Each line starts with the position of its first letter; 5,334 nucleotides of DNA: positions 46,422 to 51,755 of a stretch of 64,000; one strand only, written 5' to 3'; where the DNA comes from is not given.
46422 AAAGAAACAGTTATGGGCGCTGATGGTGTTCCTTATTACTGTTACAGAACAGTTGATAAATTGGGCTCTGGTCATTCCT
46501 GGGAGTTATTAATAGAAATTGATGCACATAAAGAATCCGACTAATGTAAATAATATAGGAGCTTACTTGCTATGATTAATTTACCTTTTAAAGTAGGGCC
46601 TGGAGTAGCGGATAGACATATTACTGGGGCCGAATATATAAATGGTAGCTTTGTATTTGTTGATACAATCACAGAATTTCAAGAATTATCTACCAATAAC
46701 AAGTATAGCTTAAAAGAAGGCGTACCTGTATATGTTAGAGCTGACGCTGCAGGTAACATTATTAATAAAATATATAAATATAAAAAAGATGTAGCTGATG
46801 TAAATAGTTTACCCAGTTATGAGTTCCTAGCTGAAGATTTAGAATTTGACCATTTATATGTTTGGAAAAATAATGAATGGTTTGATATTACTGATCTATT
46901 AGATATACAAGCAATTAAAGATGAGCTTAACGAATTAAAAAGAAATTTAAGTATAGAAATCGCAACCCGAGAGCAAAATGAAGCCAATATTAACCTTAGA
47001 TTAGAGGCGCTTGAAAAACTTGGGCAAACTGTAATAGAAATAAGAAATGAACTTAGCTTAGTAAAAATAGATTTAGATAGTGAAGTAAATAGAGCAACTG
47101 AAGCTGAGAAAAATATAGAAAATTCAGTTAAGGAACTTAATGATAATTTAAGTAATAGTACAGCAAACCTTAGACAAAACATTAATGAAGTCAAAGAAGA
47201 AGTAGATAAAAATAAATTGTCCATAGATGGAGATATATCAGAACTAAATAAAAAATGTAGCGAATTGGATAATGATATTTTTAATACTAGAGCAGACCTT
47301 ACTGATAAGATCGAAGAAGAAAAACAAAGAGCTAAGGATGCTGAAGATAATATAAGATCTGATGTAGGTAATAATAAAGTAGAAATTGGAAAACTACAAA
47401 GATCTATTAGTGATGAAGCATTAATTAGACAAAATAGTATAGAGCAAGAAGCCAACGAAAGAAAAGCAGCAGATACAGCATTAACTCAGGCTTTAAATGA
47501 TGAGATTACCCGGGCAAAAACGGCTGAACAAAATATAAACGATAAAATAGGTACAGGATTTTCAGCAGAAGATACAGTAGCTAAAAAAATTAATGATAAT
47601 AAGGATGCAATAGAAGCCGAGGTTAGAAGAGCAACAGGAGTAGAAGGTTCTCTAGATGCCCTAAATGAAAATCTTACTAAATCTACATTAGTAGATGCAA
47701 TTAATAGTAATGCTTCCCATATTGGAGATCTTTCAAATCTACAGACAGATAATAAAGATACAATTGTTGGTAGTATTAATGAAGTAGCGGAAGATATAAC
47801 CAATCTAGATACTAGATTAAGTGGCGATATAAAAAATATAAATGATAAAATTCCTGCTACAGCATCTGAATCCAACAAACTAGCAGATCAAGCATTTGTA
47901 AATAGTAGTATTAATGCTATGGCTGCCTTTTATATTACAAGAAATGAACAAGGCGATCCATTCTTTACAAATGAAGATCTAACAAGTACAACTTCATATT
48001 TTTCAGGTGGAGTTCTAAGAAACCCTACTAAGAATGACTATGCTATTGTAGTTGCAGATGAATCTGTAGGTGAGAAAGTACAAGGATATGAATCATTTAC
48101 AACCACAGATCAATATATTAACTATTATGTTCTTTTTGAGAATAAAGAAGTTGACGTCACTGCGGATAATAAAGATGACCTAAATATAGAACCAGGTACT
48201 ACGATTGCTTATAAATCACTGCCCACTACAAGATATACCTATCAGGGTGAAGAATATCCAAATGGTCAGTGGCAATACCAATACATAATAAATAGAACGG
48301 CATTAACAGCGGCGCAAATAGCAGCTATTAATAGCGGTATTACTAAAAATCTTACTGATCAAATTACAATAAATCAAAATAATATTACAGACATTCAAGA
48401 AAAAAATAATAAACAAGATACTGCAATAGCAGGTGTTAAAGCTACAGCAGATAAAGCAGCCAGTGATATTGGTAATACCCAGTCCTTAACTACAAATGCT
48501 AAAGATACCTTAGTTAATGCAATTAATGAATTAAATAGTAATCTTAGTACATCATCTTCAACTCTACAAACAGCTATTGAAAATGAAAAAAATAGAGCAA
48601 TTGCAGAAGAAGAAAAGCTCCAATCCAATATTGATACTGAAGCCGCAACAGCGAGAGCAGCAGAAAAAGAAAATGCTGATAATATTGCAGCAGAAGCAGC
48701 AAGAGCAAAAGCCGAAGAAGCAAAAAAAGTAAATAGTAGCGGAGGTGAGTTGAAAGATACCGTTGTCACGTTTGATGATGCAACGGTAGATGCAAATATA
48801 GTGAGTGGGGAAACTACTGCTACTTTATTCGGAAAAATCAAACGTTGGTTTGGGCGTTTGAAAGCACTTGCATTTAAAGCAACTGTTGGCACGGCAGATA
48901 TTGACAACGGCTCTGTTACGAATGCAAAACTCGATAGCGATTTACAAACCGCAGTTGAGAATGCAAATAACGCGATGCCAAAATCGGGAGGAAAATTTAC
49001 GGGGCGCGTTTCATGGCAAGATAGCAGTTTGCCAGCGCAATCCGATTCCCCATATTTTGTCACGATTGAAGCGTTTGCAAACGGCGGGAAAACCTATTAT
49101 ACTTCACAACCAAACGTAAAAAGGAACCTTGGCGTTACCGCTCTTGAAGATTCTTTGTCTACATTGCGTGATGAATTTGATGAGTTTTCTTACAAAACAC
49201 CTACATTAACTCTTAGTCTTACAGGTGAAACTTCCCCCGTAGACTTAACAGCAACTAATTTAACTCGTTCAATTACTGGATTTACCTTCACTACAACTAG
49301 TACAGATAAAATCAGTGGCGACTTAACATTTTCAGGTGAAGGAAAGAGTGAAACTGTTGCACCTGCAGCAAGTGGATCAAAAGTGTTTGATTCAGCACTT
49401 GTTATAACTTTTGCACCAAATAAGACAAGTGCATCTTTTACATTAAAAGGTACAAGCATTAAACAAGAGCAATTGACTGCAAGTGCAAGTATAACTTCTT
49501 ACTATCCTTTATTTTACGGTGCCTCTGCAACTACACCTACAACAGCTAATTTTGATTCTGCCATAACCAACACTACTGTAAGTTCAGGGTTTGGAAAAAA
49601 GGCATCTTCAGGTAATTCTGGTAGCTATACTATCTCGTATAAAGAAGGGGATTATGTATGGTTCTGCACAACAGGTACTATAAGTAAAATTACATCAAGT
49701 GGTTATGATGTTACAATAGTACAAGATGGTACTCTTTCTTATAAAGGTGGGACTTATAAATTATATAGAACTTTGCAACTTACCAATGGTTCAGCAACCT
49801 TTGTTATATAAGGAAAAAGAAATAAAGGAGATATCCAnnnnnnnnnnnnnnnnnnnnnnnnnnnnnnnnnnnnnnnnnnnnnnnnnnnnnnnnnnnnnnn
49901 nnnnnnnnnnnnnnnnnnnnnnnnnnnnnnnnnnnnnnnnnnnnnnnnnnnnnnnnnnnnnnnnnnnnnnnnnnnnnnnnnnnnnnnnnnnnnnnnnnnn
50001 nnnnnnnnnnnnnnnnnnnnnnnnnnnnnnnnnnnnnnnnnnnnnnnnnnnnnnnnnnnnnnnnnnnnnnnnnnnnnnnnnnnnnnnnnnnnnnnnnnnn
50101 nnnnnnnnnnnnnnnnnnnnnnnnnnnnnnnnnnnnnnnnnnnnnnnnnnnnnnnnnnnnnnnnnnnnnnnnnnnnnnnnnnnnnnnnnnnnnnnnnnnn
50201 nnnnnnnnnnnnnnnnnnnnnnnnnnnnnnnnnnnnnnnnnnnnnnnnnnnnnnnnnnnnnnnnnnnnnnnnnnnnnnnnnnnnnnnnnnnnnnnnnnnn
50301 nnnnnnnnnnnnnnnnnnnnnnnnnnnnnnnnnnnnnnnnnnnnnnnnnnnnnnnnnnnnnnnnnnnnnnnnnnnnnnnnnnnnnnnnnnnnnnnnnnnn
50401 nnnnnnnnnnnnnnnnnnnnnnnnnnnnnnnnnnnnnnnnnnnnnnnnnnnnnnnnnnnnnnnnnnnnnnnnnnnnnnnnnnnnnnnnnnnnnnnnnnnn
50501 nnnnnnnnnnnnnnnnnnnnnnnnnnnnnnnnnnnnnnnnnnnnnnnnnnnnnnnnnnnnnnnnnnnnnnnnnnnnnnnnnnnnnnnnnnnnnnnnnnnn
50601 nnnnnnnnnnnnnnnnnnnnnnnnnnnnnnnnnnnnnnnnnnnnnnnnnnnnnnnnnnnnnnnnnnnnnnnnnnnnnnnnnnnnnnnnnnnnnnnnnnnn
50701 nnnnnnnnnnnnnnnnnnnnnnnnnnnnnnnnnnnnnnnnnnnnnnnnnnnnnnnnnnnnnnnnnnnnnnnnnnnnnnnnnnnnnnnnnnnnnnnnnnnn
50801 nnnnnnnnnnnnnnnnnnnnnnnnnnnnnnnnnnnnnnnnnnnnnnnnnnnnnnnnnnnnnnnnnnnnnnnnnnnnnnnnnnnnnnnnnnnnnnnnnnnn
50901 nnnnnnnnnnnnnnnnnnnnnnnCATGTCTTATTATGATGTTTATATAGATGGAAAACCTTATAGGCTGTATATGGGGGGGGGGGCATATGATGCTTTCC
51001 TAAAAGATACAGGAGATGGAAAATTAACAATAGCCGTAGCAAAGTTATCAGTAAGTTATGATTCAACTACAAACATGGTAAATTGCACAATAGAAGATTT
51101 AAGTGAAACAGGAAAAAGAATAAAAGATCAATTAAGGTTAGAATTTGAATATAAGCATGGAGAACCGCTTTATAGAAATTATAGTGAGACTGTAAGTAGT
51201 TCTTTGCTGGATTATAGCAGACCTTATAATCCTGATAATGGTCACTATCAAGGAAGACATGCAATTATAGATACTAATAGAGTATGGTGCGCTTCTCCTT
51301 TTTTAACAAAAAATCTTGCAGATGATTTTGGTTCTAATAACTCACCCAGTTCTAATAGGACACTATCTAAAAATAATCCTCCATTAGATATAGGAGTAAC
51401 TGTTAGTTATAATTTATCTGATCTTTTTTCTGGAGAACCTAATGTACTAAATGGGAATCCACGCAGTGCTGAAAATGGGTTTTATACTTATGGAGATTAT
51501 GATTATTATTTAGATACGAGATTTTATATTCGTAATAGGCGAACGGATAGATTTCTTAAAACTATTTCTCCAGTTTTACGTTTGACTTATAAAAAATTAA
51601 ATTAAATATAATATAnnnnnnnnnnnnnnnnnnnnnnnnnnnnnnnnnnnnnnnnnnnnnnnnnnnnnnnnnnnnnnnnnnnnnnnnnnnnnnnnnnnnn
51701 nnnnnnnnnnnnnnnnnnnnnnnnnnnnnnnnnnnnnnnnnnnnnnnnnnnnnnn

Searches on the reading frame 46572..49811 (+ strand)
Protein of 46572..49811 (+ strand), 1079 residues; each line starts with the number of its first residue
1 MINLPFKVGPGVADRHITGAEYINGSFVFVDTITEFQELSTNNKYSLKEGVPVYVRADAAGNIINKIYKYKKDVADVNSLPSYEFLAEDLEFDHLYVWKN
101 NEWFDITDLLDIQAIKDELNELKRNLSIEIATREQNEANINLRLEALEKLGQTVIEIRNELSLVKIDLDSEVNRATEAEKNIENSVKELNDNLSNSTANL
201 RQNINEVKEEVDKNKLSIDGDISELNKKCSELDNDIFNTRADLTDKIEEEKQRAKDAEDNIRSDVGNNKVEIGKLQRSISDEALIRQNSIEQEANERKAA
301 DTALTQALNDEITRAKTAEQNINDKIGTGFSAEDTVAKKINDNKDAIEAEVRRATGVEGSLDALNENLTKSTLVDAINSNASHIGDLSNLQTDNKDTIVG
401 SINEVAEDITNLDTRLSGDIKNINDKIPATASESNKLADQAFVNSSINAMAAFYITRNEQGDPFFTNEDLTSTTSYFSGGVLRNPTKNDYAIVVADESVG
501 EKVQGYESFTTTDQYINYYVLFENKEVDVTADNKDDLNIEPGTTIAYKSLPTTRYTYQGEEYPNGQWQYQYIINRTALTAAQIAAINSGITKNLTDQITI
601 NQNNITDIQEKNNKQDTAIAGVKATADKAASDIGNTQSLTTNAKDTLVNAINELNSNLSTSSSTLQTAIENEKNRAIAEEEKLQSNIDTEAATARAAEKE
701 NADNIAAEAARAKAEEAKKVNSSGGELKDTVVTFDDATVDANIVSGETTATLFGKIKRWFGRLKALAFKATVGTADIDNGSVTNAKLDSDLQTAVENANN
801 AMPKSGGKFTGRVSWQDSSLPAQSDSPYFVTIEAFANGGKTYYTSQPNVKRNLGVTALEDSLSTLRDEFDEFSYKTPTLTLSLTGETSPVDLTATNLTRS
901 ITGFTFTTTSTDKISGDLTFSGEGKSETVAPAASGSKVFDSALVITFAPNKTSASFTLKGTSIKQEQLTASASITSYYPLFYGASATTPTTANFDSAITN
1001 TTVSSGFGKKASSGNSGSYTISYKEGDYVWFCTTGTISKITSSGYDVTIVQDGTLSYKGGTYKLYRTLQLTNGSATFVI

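Call 14: search_protein_families(library=pfam, proteins=[window:46572-49811:+], max_evalue=0.01)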
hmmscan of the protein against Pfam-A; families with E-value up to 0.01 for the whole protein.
window:46572-49811:+ (1079 aa): 1 family
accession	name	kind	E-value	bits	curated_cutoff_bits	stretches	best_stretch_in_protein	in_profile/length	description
PF25600.1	TRIM_CC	-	0.0058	16.9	30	1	201-265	5-69/142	TRIM protein coiled-coil region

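Call 60: search_protein_families(library=phrogs, proteins=[window:46572-49811:+], max_evalue=0.001)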
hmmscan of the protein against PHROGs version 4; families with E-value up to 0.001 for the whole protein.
window:46572-49811:+ (1079 aa): 2 families
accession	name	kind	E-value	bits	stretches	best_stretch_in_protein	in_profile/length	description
phrog_26419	-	tail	5.1e-07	29.5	0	344-434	327-385/567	tail fiber protein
phrog_25848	-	tail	2.5e-05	23.7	1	335-418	231-314/598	tail fiber protein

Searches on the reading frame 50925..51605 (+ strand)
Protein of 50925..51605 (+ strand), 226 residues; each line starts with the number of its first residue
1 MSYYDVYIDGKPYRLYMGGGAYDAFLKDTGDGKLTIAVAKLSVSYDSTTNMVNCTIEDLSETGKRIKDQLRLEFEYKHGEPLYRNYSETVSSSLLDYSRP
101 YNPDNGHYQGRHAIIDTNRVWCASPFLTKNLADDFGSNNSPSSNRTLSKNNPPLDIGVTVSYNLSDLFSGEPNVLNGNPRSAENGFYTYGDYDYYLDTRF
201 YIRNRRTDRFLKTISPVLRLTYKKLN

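Call 14: search_protein_families(library=pfam, proteins=[window:50925-51605:+], max_evalue=0.01)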
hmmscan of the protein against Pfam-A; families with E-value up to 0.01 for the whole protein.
window:50925-51605:+ (226 aa): 0 families

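Call 60: search_protein_families(library=phrogs, proteins=[window:50925-51605:+], max_evalue=0.001)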
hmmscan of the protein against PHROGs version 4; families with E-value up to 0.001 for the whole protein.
window:50925-51605:+ (226 aa): 0 families

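Call 69: list_cluster_members(proteins=[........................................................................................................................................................, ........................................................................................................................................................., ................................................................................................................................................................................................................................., window:50925-51602:+, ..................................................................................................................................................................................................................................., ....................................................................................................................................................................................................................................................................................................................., window:10909-10995:+, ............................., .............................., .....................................])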
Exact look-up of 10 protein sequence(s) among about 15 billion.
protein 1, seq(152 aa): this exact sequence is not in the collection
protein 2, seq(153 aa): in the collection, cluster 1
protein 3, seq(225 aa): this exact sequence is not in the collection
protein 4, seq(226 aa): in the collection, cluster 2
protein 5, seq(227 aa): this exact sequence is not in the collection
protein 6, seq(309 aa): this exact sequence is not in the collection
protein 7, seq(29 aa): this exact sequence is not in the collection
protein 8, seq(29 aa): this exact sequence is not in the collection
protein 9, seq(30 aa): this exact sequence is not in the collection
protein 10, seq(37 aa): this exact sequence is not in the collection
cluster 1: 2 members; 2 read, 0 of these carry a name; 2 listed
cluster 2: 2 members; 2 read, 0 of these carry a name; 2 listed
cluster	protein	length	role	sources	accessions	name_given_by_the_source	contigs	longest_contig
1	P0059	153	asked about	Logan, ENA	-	-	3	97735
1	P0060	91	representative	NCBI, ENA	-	-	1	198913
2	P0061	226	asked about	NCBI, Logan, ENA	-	-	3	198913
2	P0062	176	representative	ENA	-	-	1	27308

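Call 70: find_encoding_contigs(protein=P0059, flank=6000, max_places=10)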
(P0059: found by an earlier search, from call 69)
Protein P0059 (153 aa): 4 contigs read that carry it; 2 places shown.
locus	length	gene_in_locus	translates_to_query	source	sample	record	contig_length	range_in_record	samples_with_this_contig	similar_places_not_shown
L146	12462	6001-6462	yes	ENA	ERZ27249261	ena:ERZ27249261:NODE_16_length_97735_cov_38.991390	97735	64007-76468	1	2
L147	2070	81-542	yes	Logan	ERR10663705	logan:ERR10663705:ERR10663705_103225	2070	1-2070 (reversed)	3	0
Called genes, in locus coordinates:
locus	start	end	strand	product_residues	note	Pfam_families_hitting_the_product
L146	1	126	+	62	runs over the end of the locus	-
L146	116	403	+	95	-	-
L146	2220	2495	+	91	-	-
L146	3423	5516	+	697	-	-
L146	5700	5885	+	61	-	-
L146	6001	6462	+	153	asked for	PF21939:Gp10_C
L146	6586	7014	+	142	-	-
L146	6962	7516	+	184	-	PF19789:DUF6273 (weak)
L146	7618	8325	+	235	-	-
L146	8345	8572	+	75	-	-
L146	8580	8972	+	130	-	-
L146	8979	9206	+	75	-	-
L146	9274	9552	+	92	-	-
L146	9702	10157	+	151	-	-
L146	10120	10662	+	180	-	-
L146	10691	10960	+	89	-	-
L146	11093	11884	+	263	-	-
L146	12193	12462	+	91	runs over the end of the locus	-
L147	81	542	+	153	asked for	PF21939:Gp10_C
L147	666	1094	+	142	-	-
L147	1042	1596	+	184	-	PF19789:DUF6273 (weak)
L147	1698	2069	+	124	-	?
